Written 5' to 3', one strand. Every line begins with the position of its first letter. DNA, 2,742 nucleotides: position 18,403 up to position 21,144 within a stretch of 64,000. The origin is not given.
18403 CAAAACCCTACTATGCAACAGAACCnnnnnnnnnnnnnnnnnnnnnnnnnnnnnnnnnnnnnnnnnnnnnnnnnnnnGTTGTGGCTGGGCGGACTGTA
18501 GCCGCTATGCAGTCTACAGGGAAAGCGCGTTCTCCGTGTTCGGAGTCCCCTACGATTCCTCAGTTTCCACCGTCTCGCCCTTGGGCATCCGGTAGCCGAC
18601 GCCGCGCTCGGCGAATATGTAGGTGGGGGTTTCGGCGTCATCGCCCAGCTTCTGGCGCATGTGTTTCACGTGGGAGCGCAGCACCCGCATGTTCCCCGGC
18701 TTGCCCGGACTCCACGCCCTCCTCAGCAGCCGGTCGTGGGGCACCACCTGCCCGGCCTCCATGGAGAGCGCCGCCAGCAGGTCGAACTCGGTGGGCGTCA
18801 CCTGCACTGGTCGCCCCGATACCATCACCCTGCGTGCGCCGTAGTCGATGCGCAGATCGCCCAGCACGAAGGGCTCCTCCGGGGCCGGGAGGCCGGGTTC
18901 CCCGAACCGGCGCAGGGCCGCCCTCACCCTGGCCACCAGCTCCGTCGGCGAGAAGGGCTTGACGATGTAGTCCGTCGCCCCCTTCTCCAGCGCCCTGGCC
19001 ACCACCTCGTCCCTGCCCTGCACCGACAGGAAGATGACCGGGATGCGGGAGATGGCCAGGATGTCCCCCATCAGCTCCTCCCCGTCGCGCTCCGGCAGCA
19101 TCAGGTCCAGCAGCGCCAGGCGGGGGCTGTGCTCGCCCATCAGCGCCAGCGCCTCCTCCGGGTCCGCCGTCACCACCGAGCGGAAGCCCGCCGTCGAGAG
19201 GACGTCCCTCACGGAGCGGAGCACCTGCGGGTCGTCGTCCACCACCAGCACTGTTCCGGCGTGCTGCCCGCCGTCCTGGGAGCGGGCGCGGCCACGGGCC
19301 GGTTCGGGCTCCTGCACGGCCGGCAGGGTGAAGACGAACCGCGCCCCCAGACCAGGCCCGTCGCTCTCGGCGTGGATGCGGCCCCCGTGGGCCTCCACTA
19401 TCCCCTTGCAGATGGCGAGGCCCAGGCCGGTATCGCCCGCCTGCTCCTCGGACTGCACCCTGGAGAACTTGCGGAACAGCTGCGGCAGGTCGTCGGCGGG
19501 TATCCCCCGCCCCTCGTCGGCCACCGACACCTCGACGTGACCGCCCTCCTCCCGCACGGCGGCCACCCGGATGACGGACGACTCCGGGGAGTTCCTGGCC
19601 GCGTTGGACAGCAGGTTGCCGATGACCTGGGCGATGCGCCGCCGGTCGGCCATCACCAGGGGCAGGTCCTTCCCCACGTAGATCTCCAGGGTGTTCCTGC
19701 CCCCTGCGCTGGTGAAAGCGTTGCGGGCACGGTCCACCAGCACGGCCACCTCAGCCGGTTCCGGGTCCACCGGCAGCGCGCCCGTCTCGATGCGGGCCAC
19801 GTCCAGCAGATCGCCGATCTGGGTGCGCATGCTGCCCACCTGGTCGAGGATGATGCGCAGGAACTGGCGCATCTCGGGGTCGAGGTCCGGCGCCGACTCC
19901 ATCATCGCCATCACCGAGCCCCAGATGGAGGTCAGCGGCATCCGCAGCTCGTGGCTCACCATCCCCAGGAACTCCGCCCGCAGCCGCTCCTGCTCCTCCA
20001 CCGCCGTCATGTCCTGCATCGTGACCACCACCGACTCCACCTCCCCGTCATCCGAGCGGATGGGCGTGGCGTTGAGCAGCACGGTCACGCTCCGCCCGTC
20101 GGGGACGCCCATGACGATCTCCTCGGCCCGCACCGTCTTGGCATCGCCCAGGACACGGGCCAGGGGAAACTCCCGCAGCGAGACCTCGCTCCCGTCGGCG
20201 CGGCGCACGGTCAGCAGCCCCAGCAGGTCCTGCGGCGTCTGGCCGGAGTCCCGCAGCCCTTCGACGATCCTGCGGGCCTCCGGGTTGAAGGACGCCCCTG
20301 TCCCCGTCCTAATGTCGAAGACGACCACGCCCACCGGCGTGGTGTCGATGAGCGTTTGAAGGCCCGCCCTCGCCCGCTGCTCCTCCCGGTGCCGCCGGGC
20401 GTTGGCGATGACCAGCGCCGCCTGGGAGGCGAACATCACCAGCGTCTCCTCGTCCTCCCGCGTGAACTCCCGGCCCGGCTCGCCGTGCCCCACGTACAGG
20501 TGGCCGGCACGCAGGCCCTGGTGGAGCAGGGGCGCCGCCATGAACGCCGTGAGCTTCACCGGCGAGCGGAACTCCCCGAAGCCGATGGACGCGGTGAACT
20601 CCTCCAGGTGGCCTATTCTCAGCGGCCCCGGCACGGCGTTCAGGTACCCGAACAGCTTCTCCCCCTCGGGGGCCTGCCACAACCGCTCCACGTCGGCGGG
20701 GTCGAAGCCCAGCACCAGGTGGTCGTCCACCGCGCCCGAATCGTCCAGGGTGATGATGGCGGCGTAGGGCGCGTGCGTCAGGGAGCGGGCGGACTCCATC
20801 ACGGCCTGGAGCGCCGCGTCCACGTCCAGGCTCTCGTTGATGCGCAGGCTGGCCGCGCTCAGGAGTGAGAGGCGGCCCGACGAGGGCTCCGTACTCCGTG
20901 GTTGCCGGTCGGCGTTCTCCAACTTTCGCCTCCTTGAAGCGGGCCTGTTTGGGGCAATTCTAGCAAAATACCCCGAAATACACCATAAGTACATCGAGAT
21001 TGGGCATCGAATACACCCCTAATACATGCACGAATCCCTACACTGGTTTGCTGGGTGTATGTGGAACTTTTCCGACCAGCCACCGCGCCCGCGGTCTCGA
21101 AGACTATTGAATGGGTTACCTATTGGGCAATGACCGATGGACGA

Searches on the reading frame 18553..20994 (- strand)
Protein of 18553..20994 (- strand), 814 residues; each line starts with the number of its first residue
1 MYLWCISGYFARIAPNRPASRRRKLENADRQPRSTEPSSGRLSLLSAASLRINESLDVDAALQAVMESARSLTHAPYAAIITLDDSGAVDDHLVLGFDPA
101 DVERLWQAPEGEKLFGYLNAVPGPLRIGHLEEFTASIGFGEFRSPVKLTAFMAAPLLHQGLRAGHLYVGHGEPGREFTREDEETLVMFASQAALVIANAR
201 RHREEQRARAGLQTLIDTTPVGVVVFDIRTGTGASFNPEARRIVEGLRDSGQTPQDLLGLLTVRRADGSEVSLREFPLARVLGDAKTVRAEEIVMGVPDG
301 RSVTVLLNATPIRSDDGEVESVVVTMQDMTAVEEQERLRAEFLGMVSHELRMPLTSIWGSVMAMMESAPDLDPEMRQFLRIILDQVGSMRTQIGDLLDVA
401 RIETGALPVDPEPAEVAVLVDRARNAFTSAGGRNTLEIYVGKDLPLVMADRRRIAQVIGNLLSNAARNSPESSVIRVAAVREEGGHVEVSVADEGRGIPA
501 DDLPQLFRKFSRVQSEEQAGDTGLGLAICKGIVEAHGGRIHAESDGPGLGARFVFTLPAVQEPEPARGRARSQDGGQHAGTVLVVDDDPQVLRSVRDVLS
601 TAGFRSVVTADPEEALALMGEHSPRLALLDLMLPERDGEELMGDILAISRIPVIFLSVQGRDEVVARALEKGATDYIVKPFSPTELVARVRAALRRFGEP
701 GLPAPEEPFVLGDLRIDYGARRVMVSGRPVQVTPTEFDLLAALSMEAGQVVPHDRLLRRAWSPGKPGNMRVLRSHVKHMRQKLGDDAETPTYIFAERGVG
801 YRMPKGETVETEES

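Call 56: search_protein_families(library=padloc, proteins=[window:18553-20994:-], max_evalue=0.0001)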
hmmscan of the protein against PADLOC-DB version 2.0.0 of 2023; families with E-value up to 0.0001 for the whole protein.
window:18553-20994:- (814 aa): 1 family
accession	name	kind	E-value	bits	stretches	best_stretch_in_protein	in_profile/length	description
PDLC04055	PD-T4-6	-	6.2e-05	19.9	1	574-694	360-483/496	-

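Call 74: search_protein_families(library=pfam, proteins=[window:18553-20994:-], max_evalue=0.001)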
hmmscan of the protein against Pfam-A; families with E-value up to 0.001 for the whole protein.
window:18553-20994:- (814 aa): 10 families
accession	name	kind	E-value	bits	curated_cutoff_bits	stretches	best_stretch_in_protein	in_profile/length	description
PF02518.31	HATPase_c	-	4.7e-28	98.3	26.4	1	450-559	2-109/111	Histidine kinase-, DNA gyrase B-, and HSP90-like ATPase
PF00072.30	Response_reg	-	2.9e-24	85.8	30.2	1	582-691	1-111/111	Response regulator receiver domain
PF00486.34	Trans_reg_C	-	1.6e-19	70.1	26.2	1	727-803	1-77/77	Transcriptional regulatory protein, C terminal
PF00512.31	HisKA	-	2.6e-15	56.7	26.9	1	339-405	2-66/66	His Kinase A (phospho-acceptor) domain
PF01590.32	GAF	-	3.7e-14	53.8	22.4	1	57-196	1-133/133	GAF domain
PF13185.12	GAF_2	-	7.1e-10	39.7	28.6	1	56-196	2-135/136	GAF domain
PF00989.32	PAS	-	2.9e-07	30.9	22.6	1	212-329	3-113/113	PAS fold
PF08448.16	PAS_4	-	3.6e-06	27.6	23.1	1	251-333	29-109/110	PAS fold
PF13426.13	PAS_9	-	9.8e-06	26.2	27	1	284-331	58-103/103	PAS domain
PF13581.12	HATPase_c_2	-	0.00013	22.4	27.4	1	460-536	42-112/127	Histidine kinase-like ATPase domain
